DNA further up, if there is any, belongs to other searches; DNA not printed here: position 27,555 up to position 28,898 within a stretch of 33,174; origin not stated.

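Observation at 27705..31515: Tandem array of three paralogous multi-HTH-like genes of unknown function inserted between lepA and hemW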

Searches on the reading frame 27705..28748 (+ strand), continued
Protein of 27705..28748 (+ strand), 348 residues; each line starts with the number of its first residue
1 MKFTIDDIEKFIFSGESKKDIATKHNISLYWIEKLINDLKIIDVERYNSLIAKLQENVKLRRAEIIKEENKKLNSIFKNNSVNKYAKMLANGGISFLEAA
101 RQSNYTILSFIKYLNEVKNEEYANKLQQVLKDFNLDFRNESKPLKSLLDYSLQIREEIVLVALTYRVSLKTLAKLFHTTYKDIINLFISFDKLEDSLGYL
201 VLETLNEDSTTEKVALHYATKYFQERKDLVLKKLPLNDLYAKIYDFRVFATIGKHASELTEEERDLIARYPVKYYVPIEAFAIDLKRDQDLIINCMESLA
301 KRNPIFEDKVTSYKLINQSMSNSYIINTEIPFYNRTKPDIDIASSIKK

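Call 67: list_cluster_members(proteins=[P0023, P0054, P0004, P0012, P0064])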
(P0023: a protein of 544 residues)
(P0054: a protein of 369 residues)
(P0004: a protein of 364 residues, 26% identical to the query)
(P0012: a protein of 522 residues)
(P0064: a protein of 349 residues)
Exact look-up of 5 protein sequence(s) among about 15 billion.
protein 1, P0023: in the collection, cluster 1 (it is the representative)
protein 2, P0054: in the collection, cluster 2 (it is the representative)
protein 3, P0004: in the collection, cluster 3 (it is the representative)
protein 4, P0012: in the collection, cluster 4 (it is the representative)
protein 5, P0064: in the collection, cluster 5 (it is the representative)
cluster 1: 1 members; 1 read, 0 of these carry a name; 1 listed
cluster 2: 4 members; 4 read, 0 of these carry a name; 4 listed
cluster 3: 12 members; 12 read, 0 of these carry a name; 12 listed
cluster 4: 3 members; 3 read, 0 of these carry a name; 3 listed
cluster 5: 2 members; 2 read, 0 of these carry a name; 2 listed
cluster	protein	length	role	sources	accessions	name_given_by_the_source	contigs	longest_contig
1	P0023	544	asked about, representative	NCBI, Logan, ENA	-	-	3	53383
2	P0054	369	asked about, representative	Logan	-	-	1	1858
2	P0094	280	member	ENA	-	-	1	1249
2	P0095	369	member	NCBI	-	-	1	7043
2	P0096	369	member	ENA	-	-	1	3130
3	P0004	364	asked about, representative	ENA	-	-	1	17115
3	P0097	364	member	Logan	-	-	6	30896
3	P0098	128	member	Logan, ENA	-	-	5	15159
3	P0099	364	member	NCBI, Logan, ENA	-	-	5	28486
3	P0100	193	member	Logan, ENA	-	-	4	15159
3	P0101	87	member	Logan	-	-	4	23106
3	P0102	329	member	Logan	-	-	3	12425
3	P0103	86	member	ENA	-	-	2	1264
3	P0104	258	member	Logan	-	-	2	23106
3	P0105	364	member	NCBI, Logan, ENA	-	-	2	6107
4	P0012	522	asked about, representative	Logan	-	-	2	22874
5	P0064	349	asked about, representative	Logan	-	-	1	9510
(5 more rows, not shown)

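Call 71: find_homologous_proteins(query=A5, max_evalue=0.01)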
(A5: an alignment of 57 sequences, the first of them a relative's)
Query A5 (57 sequences) (205 aa, profile of the alignment): 11 proteins with E <= 0.01 among 8000 candidates.
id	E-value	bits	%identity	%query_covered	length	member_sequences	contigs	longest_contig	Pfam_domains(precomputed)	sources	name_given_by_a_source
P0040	5.6e-68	248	100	100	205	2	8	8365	-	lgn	-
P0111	7.0e-64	234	44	92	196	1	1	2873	-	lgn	-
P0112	6.3e-63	231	47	97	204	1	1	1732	-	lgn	-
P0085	9.2e-33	132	26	85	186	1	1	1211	-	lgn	-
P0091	3.3e-26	110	48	13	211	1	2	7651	-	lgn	-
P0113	2.7e-23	101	39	22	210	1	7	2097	-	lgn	-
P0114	7.7e-22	96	33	28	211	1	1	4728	-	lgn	-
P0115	2.3e-21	94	33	12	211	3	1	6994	-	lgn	-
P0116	1.5e-17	82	29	39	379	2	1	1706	-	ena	-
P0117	2.4e-8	52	36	16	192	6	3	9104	-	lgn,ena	-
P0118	9.4e-6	43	36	19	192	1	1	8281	-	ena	-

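Call 72: find_encoding_contigs(protein=P0091, flank=6000, max_places=2)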
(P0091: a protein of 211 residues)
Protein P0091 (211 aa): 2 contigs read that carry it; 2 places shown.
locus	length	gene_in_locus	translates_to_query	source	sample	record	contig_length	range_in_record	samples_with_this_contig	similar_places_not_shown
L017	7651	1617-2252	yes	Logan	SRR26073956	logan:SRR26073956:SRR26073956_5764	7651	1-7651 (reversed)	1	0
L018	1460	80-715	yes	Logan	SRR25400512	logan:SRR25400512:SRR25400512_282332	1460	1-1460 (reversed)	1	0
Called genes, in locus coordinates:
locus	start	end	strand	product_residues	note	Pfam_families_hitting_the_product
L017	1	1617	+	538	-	?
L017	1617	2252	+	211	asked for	-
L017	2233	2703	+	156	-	PF08281:Sigma70_r4_2 (faint), PF12116:SpoIIID (faint), PF13384:HTH_23 (weak), PF13936:HTH_38 (faint)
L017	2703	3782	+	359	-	PF04055:Radical_SAM, PF06969:HemN_C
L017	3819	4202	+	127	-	-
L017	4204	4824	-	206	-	PF01726:LexA_DNA_bind, PF00717:Peptidase_S24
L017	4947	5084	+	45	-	-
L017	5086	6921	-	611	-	-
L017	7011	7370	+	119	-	PF14071:YlbD_coat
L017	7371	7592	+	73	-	-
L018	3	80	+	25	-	?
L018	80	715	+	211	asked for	-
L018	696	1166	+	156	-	PF08281:Sigma70_r4_2 (faint), PF12116:SpoIIID (faint), PF13384:HTH_23 (weak), PF13936:HTH_38 (faint)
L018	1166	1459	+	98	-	?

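Call 73: find_encoding_contigs(protein=P0117, flank=6000, max_places=2)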
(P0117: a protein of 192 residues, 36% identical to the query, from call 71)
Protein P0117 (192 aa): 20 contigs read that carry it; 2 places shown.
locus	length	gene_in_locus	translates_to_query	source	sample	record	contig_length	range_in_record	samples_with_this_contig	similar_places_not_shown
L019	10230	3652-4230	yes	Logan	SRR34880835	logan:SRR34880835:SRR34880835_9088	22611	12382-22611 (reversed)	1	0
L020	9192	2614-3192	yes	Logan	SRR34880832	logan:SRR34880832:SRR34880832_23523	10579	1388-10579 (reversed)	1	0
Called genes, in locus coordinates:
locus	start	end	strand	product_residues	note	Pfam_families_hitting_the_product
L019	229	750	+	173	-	-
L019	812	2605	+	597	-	PF00009:GTP_EFTU, PF03144:GTP_EFTU_D2, PF00679:EFG_C, PF06421:LepA_C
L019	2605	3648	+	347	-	PF12116:SpoIIID (faint), PF13384:HTH_23 (faint), PF13936:HTH_38 (faint), PF08281:Sigma70_r4_2 (faint), PF14493:HTH_40 (faint)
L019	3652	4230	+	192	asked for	-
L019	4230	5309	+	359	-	PF04055:Radical_SAM, PF06969:HemN_C (weak)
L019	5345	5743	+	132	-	-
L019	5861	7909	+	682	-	PF03412:Peptidase_C39, PF00664:ABC_membrane, PF00005:ABC_tran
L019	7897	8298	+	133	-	-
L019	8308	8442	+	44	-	-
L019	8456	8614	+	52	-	-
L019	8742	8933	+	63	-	PF01165:Ribosomal_S21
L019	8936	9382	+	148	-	PF09424:YqeY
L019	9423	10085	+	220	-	PF03167:UDG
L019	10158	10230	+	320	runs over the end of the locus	-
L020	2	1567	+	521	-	?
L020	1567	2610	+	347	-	PF12116:SpoIIID (faint), PF13384:HTH_23 (faint), PF13936:HTH_38 (faint), PF08281:Sigma70_r4_2 (faint), PF14493:HTH_40 (faint)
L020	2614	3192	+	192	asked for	-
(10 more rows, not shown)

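Call 76: search_solved_structures(query=L008:98-628:+, max_evalue=1, show_alignments=2)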
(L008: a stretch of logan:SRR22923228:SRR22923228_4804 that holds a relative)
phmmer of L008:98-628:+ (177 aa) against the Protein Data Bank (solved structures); distinct sequences matched with E-value up to 1: 1.
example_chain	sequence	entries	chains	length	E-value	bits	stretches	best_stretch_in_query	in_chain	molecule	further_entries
2l0k_A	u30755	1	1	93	0.00023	24.4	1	89-145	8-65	Stage III sporulation protein D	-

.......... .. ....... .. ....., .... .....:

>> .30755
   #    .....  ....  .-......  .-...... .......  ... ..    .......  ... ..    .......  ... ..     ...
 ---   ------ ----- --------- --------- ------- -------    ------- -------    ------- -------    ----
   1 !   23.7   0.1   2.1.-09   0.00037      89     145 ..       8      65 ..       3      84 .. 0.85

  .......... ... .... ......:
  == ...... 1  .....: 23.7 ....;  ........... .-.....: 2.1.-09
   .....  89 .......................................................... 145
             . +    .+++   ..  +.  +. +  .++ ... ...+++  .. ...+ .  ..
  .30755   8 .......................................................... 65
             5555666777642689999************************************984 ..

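Call 84: find_related_loci(query=A3, collection=viral_contigs, flank=5000)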
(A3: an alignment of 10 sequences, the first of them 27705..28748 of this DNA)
Query A3 (348 aa) in viral_contigs; peptide patterns used: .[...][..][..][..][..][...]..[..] (x = any residue, [..] = any of these).
102 stretches matched a pattern, but none encodes a relative of the query by tblastn (E <= 1e-3).

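Call 85: search_dna_similar(query=window:27705-28748:+, collection=phages, mode=protein, max_evalue=0.01, max_rows=10)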
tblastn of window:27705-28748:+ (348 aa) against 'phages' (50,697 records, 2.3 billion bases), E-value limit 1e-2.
No match.

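Call 86: search_dna_similar(query=window:27705-28748:+, collection=plasmids, mode=protein, max_evalue=0.01, max_rows=10)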
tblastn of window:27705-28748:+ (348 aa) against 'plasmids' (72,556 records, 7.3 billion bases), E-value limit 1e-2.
No match.

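Call 92: search_solved_structures(query=A5, max_evalue=10, show_alignments=2)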
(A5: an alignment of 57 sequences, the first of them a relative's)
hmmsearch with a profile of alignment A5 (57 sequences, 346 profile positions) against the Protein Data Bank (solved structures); distinct sequences matched with E-value up to 10: 28.
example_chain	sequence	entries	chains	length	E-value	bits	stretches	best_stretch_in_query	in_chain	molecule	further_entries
8vd6_A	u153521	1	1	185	2.7e-07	33.2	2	6-42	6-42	CAP REPEAT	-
2lvs_A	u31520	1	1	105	0.016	17.5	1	7-109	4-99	Putative uncharacterized protein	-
8tyu_B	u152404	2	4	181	0.048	16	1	293-334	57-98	Solute carrier family 53 member 1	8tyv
5ijh_A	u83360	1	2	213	0.053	15.8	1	293-335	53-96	Xenotropic and polytropic retrovirus receptor 1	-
8yfu_A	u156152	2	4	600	0.12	14.6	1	293-335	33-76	Solute carrier family 53 member 1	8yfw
7qnl_AAA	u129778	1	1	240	0.13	14.6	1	219-248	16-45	DARPIN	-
8yet_A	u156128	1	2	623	0.13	14.5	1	293-335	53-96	Solute carrier family 53 member 1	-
9jxi_A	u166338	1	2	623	0.13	14.5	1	293-335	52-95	Solute carrier family 53 member 1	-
9jxj_B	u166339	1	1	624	0.13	14.5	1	293-335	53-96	Solute carrier family 53 member 1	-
9jxe_A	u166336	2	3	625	0.13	14.5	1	293-335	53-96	Solute carrier family 53 member 1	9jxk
9jxo_A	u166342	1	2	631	0.13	14.5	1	293-335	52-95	Solute carrier family 53 member 1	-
9iws_A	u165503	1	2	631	0.13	14.5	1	293-335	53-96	Solute carrier family 53 member 1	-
9jxh_A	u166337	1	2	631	0.13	14.5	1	293-335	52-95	Solute carrier family 53 member 1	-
9jxl_B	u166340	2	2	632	0.13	14.5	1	293-335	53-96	Solute carrier family 53 member 1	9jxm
9jxn_B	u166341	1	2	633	0.13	14.5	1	293-335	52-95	Solute carrier family 53 member 1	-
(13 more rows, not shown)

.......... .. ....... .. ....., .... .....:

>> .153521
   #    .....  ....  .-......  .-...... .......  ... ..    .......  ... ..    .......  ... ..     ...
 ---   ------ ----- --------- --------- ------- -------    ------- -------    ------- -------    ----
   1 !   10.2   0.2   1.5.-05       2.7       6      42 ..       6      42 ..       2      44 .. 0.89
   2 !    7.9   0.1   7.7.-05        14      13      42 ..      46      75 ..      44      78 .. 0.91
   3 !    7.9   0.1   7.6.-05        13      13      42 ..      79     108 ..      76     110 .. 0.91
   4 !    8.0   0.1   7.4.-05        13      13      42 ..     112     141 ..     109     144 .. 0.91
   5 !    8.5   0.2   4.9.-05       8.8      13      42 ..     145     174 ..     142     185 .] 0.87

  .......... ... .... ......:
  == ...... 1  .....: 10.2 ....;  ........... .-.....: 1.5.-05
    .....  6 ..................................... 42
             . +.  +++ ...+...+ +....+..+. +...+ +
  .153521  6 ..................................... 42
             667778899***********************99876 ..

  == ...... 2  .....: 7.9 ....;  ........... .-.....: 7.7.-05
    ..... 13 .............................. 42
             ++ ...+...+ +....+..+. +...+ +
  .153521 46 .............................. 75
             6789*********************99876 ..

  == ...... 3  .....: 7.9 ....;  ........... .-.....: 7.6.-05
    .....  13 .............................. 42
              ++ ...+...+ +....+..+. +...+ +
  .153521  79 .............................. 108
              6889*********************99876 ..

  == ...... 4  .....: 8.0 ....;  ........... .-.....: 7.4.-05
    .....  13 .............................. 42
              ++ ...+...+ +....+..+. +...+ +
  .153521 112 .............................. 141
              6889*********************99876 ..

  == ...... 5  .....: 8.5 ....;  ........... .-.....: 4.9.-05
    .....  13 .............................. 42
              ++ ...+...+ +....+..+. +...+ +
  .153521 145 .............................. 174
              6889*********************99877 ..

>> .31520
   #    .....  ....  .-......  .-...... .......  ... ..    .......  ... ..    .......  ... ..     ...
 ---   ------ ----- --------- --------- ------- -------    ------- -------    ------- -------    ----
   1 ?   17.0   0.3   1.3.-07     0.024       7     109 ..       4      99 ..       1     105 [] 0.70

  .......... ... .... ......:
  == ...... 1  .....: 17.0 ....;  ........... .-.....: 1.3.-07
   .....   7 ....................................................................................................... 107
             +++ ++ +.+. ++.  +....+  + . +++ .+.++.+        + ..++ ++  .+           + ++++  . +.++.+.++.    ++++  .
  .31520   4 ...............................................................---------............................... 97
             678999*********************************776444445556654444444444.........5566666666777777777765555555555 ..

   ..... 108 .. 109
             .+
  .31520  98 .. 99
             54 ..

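Call 96: find_related_loci(query=A3, collection=metagenome_contigs, flank=6000)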
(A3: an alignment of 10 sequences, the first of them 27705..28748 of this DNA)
Query A3 (348 aa) in metagenome_contigs; peptide patterns used: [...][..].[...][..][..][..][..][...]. (x = any residue, [..] = any of these).
130 stretches matched a pattern, but none encodes a relative of the query by tblastn (E <= 1e-3).

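Call 97: find_related_loci(query=A1, collection=metagenome_contigs, flank=6000)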
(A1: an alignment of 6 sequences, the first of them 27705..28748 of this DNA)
Query A1 (348 aa) in metagenome_contigs; peptide patterns used: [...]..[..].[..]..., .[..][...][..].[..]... (x = any residue, [..] = any of these).
600 stretches matched a pattern, but none encodes a relative of the query by tblastn (E <= 1e-3).
